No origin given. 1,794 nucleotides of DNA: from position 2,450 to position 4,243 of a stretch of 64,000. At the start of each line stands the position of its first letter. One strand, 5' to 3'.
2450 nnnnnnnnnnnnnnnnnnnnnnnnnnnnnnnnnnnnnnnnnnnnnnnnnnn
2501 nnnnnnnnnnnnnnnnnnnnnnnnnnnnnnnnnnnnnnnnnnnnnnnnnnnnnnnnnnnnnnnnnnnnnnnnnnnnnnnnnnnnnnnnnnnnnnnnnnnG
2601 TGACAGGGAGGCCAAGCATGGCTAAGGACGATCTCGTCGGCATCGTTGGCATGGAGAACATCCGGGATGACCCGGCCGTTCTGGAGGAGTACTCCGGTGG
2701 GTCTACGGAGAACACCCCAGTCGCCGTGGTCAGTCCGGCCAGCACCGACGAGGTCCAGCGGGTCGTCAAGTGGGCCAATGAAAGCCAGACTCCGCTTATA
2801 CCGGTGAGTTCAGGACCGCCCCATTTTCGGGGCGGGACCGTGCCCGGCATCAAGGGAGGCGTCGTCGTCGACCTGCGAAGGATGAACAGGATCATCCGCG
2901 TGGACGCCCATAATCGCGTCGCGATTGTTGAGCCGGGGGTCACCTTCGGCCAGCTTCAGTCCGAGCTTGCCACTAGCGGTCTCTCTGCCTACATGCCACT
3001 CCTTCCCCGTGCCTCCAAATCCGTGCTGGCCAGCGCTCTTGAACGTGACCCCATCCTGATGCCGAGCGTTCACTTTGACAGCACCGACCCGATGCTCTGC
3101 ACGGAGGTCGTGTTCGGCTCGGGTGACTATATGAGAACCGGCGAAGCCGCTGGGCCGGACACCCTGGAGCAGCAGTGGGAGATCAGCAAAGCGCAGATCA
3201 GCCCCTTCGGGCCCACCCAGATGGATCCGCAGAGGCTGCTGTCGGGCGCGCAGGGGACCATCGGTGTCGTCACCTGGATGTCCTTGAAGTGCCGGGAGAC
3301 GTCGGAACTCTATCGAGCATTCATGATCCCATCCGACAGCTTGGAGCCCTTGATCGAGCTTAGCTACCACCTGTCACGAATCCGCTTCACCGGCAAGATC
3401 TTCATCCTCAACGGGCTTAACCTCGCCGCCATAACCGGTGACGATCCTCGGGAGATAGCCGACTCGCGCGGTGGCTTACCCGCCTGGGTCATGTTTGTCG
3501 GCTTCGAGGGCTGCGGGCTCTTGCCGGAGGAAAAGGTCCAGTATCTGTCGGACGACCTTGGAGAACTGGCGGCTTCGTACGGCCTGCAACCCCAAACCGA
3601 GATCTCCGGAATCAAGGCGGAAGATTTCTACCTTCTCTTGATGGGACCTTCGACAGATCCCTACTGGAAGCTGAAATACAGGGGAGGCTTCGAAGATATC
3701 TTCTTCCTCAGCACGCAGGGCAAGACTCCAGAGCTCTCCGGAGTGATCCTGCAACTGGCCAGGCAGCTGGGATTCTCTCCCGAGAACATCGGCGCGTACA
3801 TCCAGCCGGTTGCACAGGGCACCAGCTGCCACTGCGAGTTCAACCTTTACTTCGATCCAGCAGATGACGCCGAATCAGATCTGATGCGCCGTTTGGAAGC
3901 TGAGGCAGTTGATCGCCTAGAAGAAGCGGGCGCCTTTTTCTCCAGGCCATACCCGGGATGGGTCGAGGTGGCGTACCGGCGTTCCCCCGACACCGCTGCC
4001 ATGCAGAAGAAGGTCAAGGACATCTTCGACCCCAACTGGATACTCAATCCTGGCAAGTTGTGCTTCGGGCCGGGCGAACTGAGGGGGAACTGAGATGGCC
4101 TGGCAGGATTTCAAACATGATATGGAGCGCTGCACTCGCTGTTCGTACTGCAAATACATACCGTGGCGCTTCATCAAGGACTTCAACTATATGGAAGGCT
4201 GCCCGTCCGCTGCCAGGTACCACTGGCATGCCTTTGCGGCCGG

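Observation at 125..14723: ETF-linked 2-hydroxyacid oxidase module with a membrane HdrD-like reductase, PrpD-family enzyme and TRAP importer, a possible uncharacterised organic-acid catabolic system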

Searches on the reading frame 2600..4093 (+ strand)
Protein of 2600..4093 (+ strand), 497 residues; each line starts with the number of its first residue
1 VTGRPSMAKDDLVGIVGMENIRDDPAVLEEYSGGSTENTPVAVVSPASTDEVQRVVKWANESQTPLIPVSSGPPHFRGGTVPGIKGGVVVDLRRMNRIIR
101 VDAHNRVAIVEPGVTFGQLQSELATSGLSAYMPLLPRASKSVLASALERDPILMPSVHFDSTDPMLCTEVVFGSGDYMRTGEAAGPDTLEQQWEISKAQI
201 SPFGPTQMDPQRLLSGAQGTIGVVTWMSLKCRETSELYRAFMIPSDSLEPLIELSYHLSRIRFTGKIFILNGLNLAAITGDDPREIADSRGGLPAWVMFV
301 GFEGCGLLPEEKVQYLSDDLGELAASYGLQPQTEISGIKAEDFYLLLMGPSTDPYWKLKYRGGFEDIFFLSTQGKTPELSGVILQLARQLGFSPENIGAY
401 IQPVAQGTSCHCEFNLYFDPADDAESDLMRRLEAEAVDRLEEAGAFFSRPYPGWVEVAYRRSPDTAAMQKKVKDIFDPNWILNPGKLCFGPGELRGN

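Call 3: search_protein_families(library=pfam, proteins=[window:2600-4093:+])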
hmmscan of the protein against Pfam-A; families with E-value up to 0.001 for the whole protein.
window:2600-4093:+ (497 aa): 2 families
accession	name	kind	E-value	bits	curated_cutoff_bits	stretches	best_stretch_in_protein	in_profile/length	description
PF01565.28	FAD_binding_4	-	2.1e-20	73.3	26.4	1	40-130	1-88/139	FAD binding domain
PF02913.24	FAD-oxidase_C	-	4.9e-06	26.9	21.2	1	458-487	219-248/248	FAD linked oxidases, C-terminal domain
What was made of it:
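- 2618..4093 (+): D1, a VAO-fold flavoprotein subunit (491 aa) of the trio. Pfam FAD_binding_4 with a weak FAD-oxidase_C tail (call 3).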

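Call 4: search_protein_families(library=ncbifam, proteins=[window:2600-4093:+])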
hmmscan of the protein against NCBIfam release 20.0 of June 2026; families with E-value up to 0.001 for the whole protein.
window:2600-4093:+ (497 aa): 9 families
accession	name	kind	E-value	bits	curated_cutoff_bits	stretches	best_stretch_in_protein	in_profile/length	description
TIGR00387.1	glcD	equivalog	1.2e-16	60.5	567.9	1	43-128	1-84/413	glycolate oxidase subunit GlcD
NF049975.1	2HglutDHaseYdiJ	equivalog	2.2e-10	39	1350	1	38-182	50-194/1018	D-2-hydroxyglutarate dehydrogenase YdiJ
NF008408.0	PRK11230.1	equivalog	5.5e-09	35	897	1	37-121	53-135/499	glycolate oxidase subunit GlcD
NF008439.0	PRK11282.1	equivalog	3.5e-07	29.4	284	0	462-488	329-355/358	glycolate oxidase subunit GlcE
TIGR01679.1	bact_FAD_ox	subfamily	4.7e-06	25.7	292.25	1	34-128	6-93/419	FAD-linked oxidoreductase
NF053785.1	DcplphribOxDprE1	equivalog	1.7e-05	24.3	500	1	36-145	11-114/449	decaprenylphosphoryl-beta-D-ribose oxidase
TIGR01678.1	FAD_lactone_ox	subfamily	1.8e-05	23.8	396.8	1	40-129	15-100/438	sugar 1,4-lactone oxidase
NF041226.1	BagK_FevA1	equivalog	0.00023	19.7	800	1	37-129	38-125/453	bagremycin/ferroverdin biosynthesis FAD-dependent oxygenase BagK/FevA1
TIGR01676.1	GLDHase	equivalog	0.00054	18.9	458.25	0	8-128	31-146/541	L-galactonolactone dehydrogenase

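Call 9: search_solved_structures(query=window:2600-4093:+, max_evalue=0.01)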
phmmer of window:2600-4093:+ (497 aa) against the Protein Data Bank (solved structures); distinct sequences matched with E-value up to 0.01: 48.
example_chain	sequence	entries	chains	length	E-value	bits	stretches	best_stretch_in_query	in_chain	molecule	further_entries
8s7t_A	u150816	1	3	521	2.3e-27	99.4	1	31-275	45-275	Oxidoreductase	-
8s7r_A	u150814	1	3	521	3.1e-27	98.9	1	31-275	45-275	Oxidoreductase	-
8s7n_A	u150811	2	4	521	4.2e-27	98.5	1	31-275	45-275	Oxidoreductase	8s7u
8s7s_A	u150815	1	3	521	4.2e-27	98.5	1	31-275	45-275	Oxidoreductase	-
8s7p_A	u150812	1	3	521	4.2e-27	98.5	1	31-275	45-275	Oxidoreductase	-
8s7w_A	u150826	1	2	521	5.5e-27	98.1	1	31-275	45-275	Oxidoreductase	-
8s7q_A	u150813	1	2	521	5.6e-27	98.1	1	31-275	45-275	Oxidoreductase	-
8bam_A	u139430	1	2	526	9.1e-25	90.8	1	27-254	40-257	Probable vanillyl-alcohol oxidase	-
7ywv_A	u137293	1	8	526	9.2e-25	90.8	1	27-254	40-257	Probable vanillyl-alcohol oxidase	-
8bap_A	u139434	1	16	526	1.2e-24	90.4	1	27-254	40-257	Probable vanillyl-alcohol oxidase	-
7ywu_A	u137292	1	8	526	1.2e-24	90.4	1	27-254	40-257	Probable vanillyl-alcohol oxidase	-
9h8p_A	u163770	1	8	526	1.3e-24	90.3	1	27-254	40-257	Probable vanillyl-alcohol oxidase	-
9h8q_A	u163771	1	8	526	1.3e-24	90.3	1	27-254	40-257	Probable vanillyl-alcohol oxidase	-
9gj0_A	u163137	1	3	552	1.5e-24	90.1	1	27-254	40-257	Probable vanillyl-alcohol oxidase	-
5fxd_A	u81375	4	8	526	8.9e-24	87.5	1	27-254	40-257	PROBABLE VANILLYL-ALCOHOL OXIDASE | EUGENOL OXIDASE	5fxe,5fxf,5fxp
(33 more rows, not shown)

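Call 13: find_homologous_proteins(query=window:2600-4093:+, max_evalue=1e-10)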
Query window:2600-4093:+ (497 aa): 4777 proteins with E <= 1e-10 among 8000 candidates; the best 120 are listed.
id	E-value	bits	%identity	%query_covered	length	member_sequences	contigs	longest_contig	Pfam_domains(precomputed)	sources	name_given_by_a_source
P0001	0.0e+0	1126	100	99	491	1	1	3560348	PF01565.29,PF02913.25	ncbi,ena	-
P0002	5.8e-297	1004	88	99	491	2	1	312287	PF01565.29,PF02913.25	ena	-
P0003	1.1e-295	999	88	99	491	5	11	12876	PF01565.29,PF02913.25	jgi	jgi:FAD/FMN-containing dehydrogenase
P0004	1.2e-281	953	84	99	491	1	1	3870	PF01565.29,PF02913.25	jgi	jgi:FAD/FMN-containing dehydrogenase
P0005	3.7e-271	918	80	99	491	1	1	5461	PF01565.29,PF02913.25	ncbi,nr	ncbi:MAG: FAD-binding oxidoreductase [Thermoleophilia bacterium]|nr:FAD-binding oxidoreductase [Ther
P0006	5.4e-271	918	80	99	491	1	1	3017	PF01565.29,PF02913.25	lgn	-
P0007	4.8e-268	908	79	99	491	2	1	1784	PF01565.29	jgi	-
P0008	1.9e-266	903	79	99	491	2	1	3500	PF01565.29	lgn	-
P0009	1.5e-264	897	80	99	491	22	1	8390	PF01565.29,PF02913.25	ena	-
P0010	3.0e-264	896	78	99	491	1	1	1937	PF01565.29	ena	-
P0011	1.8e-263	893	79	99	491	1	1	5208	PF01565.29,PF02913.25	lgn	-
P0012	4.0e-254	862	75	99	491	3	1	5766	PF01565.29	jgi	-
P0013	1.7e-246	837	74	98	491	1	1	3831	PF01565.29,PF02913.25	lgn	-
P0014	1.5e-242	824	72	98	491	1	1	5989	PF01565.29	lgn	-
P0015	1.1e-235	801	72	97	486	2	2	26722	PF01565.29,PF02913.25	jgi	jgi:hypothetical protein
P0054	4.6e-217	740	65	98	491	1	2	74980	PF01565.29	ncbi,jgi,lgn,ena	-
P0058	4.5e-214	730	65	97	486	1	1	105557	PF01565.29,PF02913.25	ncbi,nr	ncbi:MAG: FAD-binding oxidoreductase [Dehalococcoidales bacterium]|nr:FAD-binding oxidoreductase [De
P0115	1.9e-203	695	63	97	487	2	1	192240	PF01565.29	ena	-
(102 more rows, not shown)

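Call 14: find_encoding_contigs(protein=P0001, flank=10000, max_places=2)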
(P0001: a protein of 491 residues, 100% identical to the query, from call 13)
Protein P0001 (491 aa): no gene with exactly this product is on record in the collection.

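Call 15: find_encoding_contigs(protein=P0058, flank=10000, max_places=2)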
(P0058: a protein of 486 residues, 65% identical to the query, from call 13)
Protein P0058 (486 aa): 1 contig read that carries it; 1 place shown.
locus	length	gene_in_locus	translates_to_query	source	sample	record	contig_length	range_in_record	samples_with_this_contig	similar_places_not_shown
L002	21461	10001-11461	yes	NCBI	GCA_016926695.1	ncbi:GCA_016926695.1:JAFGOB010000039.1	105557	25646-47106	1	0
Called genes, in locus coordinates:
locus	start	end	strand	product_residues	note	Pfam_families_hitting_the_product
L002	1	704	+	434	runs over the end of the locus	PF01740:STAS, PF13466:STAS_2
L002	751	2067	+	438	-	PF06050:HGD-D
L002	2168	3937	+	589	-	PF16927:HisKA_7TM, PF00512:HisKA, PF02518:HATPase_c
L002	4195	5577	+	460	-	PF03972:MmgE_PrpD_N, PF19305:MmgE_PrpD_C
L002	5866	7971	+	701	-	PF13534:Fer4_17 (faint), PF12838:Fer4_7 (faint), PF13237:Fer4_10, PF13484:Fer4_16 (faint), PF13187:Fer4_9, PF13183:Fer4_8 (weak), PF02754:CCG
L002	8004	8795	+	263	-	PF01012:ETF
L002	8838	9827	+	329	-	PF01012:ETF, PF00766:ETF_alpha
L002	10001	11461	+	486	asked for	PF01565:FAD_binding_4, PF02913:FAD-oxidase_C (weak)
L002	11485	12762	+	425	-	PF02754:CCG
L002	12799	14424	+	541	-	PF01565:FAD_binding_4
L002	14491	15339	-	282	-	PF02645:DegV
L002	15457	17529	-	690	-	PF00724:Oxidored_FMN, PF03486:HI0933_like (weak), PF07992:Pyr_redox_2, PF00890:FAD_binding_2, PF01134:GIDA (weak), PF12831:FAD_oxidored, PF13450:NAD_binding_8 (weak), PF00070:Pyr_redox, +5 more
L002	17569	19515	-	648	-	PF00724:Oxidored_FMN, PF13738:Pyr_redox_3 (faint), PF00070:Pyr_redox (faint), PF00890:FAD_binding_2 (weak), PF07992:Pyr_redox_2, PF12831:FAD_oxidored (weak), PF13450:NAD_binding_8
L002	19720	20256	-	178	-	PF03412:Peptidase_C39, PF09778:Guanylate_cyc_2 (faint), PF11814:DUF3335 (faint), PF13529:Peptidase_C39_2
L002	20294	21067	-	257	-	PF05013:FGase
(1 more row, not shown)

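Call 16: find_encoding_contigs(protein=P0115, flank=10000, max_places=2)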
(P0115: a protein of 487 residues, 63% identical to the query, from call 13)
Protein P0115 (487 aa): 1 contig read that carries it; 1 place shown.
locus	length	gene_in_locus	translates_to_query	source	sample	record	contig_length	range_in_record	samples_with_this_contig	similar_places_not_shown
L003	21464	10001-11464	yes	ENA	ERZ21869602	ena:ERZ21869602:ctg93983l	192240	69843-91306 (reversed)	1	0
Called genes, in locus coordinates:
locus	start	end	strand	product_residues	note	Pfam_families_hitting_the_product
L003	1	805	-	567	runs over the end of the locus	PF02743:dCache_1, PF00512:HisKA, PF02518:HATPase_c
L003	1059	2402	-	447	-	PF00072:Response_reg, PF00158:Sigma54_activat, PF14532:Sigma54_activ_2, PF00004:AAA (faint), PF07728:AAA_5, PF25601:AAA_lid_14, PF02954:HTH_8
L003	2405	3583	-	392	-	PF00512:HisKA, PF02518:HATPase_c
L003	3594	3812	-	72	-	-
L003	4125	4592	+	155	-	-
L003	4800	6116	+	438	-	PF13458:Peripla_BP_6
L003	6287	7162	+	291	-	PF02653:BPD_transp_2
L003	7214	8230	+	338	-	PF02653:BPD_transp_2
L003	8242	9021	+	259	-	PF00005:ABC_tran, PF13304:AAA_21 (faint), PF12399:BCA_ABC_TP_C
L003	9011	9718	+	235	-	PF00005:ABC_tran, PF13304:AAA_21 (faint)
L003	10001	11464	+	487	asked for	PF01565:FAD_binding_4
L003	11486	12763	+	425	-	PF02754:CCG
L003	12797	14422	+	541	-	PF01565:FAD_binding_4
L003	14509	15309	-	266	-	PF23441:SDR, PF00106:adh_short, PF08659:KR, PF13561:adh_short_C2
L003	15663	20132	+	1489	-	PF16709:SCAB-Ig (faint), PF23197:IG_AIR9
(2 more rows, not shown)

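Call 18: find_related_loci(query=A1, collection=genome_contigs, flank=10000)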
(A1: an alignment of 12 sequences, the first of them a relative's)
Query A1 (491 aa) in genome_contigs; peptide patterns used: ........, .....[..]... (x = any residue, [..] = any of these).
147 stretches matched a pattern; 42 encode a relative of the query (tblastn E <= 1e-3); 42 distinct loci.
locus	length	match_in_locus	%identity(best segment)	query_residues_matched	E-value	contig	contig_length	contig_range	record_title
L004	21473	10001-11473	88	1-491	0e+0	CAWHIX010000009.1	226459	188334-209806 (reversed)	MAG: uncultured Actinomycetes bacterium isolate MFD02979.bin.1.202 genome assembly, contig: contig_47830, whole genome s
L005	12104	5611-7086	71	1-489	0e+0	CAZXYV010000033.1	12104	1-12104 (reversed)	MAG TPA_asm: uncultured Dehalococcoidaceae bacterium isolate binchicken_co300_17 genome assembly, contig: NODE_2982_leng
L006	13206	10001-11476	71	1-489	0e+0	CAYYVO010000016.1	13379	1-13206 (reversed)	MAG TPA_asm: uncultured Dehalococcoidaceae bacterium isolate SRP068000_co4_481 genome assembly, contig: NODE_6243_length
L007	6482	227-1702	70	1-489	0e+0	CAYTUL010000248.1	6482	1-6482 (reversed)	MAG TPA_asm: uncultured Desulfobacteraceae bacterium isolate SRP323688_co1_193 genome assembly, contig: NODE_16675_lengt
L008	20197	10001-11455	65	1-483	0e+0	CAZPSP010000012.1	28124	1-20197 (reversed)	MAG TPA_asm: uncultured Dehalococcoidaceae bacterium isolate binchicken_co43_185 genome assembly, contig: NODE_2720_leng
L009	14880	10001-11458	65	1-483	0e+0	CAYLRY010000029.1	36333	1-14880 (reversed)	MAG TPA_asm: uncultured Dehalococcoidales bacterium isolate binchicken_co43_148 genome assembly, contig: NODE_1730_lengt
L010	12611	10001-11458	64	1-483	0e+0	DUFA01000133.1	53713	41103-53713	MAG TPA_asm: Dehalococcoidia bacterium isolate W403 Contig133, whole genome shotgun sequence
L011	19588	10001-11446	66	4-483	0e+0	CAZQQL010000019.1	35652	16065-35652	MAG TPA_asm: uncultured Dehalococcoidaceae bacterium isolate binchicken_co43_390 genome assembly, contig: NODE_1800_leng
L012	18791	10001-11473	65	1-488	0e+0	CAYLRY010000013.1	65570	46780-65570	MAG TPA_asm: uncultured Dehalococcoidales bacterium isolate binchicken_co43_148 genome assembly, contig: NODE_491_length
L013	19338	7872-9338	65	1-489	0e+0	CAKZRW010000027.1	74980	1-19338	MAG TPA_asm: uncultured actinobacterium isolate SRR5214706_bin.117_CONCOCT_v1.1_MAG genome assembly, contig: ERZ1744544.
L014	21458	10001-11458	63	3-485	0e+0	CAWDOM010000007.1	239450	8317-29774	MAG: uncultured Actinomycetota bacterium isolate MFD04716.bin.2.261 genome assembly, contig: contig_35699, whole genome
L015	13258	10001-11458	62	1-483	0e+0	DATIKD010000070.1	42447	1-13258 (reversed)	MAG TPA_asm: Dehalococcoidales bacterium isolate SMAG_U15709 k141_148010, whole genome shotgun sequence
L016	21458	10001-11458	59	1-483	0e+0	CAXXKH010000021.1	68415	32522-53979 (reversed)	MAG: Desulfobacterales bacterium isolate 9e8c302b-4ccc-47c5-97cd-91c71c085a60 genome assembly, contig: contig_21, whole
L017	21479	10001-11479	57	1-490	0e+0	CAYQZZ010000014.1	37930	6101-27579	MAG TPA_asm: uncultured Dehalococcoidaceae bacterium isolate binchicken_co103_286 genome assembly, contig: NODE_865_leng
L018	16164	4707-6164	56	1-483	0e+0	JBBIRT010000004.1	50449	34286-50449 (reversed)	MAG: Deltaproteobacteria bacterium isolate SLS170214_bin_356 NODE_868_length_50449_cov_4.828690, whole genome shotgun se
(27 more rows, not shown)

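Call 43: search_dna_similar(query=window:2618-4093:+, collection=plasmids, mode=protein, max_evalue=1e-10, max_rows=15)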
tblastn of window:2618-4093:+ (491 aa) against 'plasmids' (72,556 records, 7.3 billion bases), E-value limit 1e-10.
Records with a match: 117; places in all: 136; records where one place covers at least 80% of the query: 35.
Best place of each record, by identity: <60% 117.
By first word of the organism name: Rhizobium 30; Novosphingobium 12; Agrobacterium 9; Roseomonas 8; Neorhizobium 6; Rhodococcus 6; Sphingobium 4; Sinorhizobium 4; Shinella 3; Sphingopyxis 3; and 24 more.
By predicted mobility (MOB-suite, as given by PLSDB): non-mobilizable 70; conjugative 35; mobilizable 12.
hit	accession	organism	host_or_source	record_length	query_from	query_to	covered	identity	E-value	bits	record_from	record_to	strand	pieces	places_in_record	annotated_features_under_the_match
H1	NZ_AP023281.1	Agrobacterium vitis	Vitis vinifera,grapevine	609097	31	483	92%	38.0%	1e-87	300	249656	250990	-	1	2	FAD-binding oxidoreductase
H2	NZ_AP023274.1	Agrobacterium vitis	Vitis vinifera,grapevine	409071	31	483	92%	37.6%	5e-87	299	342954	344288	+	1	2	FAD-binding oxidoreductase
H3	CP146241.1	Agrobacterium vitis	Vitis vinifera,cell culture,Grape gall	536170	31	483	92%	37.1%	2e-87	300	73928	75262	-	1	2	FAD-binding oxidoreductase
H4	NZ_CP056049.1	Agrobacterium vitis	Vitis vinifera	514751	31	483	92%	37.1%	1e-85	295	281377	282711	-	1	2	FAD-binding oxidoreductase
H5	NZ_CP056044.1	Agrobacterium vitis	Vitis vinifera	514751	31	483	92%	37.1%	1e-85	295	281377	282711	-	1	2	FAD-binding oxidoreductase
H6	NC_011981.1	Allorhizobium ampelinum S4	Vitis vinifera cv. 'Izsaki Sarfeher'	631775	31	483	92%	37.1%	1e-85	295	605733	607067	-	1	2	FAD-binding oxidoreductase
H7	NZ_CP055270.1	Agrobacterium vitis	Vitis vinifera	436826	31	483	92%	37.1%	1e-85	295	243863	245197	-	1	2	FAD-binding oxidoreductase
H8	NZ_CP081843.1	Agrobacterium vitis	Vitis,Cell culture,South Africa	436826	31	483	92%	36.7%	2e-57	304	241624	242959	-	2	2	FAD-binding protein | FAD-linked oxidase C-terminal domain-containing protein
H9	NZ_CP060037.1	Sphingobium fuliginis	-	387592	2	489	99%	25.9%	1e-22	109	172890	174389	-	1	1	FAD-binding oxidoreductase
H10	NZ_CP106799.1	Streptomyces sp. HUAS 15-9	microorganism,rhizosphere soil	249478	6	481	97%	26.4%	5e-22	107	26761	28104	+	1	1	FAD-binding oxidoreductase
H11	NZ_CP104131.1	Sinorhizobium sp. K101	Phaseolus vulgaris,cell ...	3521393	34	481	91%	27.4%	9e-18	94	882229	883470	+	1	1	none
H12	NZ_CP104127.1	Sinorhizobium sp. M103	Phaseolus vulgaris,cell ...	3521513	34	481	91%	27.4%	9e-18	94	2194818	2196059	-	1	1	none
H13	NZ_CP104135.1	Sinorhizobium sp. C101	Phaseolus vulgaris,cell ...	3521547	34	481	91%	27.4%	9e-18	94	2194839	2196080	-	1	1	none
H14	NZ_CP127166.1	Marivivens sp. LCG002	cell culture,seawater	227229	4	481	97%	25.6%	3e-17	93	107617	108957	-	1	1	FAD-linked oxidase C-terminal domain-containing protein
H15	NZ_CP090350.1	Methylobacterium oryzae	single cell,soil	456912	13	481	96%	26.1%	4e-13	80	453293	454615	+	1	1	FAD-linked oxidase C-terminal domain-containing protein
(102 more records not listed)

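Call 44: get_annotated_region(hit=H6, flank=9000)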
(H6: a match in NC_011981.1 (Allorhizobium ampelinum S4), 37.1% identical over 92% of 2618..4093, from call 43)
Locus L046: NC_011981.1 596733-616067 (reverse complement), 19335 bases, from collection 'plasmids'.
description: Allorhizobium ampelinum S4 plasmid pAtS4e, complete sequence
organism: Allorhizobium ampelinum S4 (NCBI taxid 311402)
taxonomy: Bacteria; Pseudomonadota; Alphaproteobacteria; Hyphomicrobiales; Rhizobiaceae; Allorhizobium; Allorhizobium ampelinum; Allorhizobium ampelinum S4
host: -; source: Vitis vinifera cv. 'Izsaki Sarfeher'; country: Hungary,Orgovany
typing (MOB-suite, as given by PLSDB): conjugative; replicon rep_cluster_287; relaxase MOBQ; mating-pair formation MPF_T
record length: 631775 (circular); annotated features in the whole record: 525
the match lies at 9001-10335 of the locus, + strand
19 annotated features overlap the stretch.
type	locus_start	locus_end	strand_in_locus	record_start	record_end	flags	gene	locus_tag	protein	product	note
CDS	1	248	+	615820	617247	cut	-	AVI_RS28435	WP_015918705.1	aldehyde dehydrogenase family protein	-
CDS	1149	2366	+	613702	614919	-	-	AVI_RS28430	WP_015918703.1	cytochrome P450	-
CDS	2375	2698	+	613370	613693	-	-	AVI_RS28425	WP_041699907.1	2Fe-2S iron-sulfur cluster-binding protein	-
CDS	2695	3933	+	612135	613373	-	-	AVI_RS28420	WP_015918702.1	FAD-dependent oxidoreductase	-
CDS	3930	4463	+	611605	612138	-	-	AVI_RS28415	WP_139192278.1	MarR family winged helix-turn-helix transcriptional regulator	GO:0006355 - regulation of DNA-templated transcription [Evidence IEA]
CDS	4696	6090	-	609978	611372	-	-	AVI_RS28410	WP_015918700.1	carbohydrate porin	GO:0008643 - carbohydrate transport [Evidence IEA]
CDS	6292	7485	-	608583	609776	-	-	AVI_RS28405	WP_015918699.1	MFS transporter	GO:0055085 - transmembrane transport [Evidence IEA]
CDS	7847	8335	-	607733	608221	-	-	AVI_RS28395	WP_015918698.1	helix-turn-helix domain-containing protein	-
CDS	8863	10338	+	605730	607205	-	-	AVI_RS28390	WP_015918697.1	FAD-binding oxidoreductase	-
CDS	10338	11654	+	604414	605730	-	-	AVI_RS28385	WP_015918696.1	(Fe-S)-binding protein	-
CDS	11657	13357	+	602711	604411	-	-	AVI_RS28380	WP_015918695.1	FAD-binding oxidoreductase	-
CDS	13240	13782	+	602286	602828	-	-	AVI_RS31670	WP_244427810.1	methyl-accepting chemotaxis protein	-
CDS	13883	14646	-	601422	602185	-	-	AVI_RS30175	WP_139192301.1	IS5-like element IS869 family transposase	GO:0006313 - DNA transposition [Evidence IEA]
CDS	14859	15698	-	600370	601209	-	-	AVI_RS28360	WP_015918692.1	ABC transporter substrate-binding protein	-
CDS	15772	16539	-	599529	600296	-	-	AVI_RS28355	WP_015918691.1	amino acid ABC transporter ATP-binding protein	-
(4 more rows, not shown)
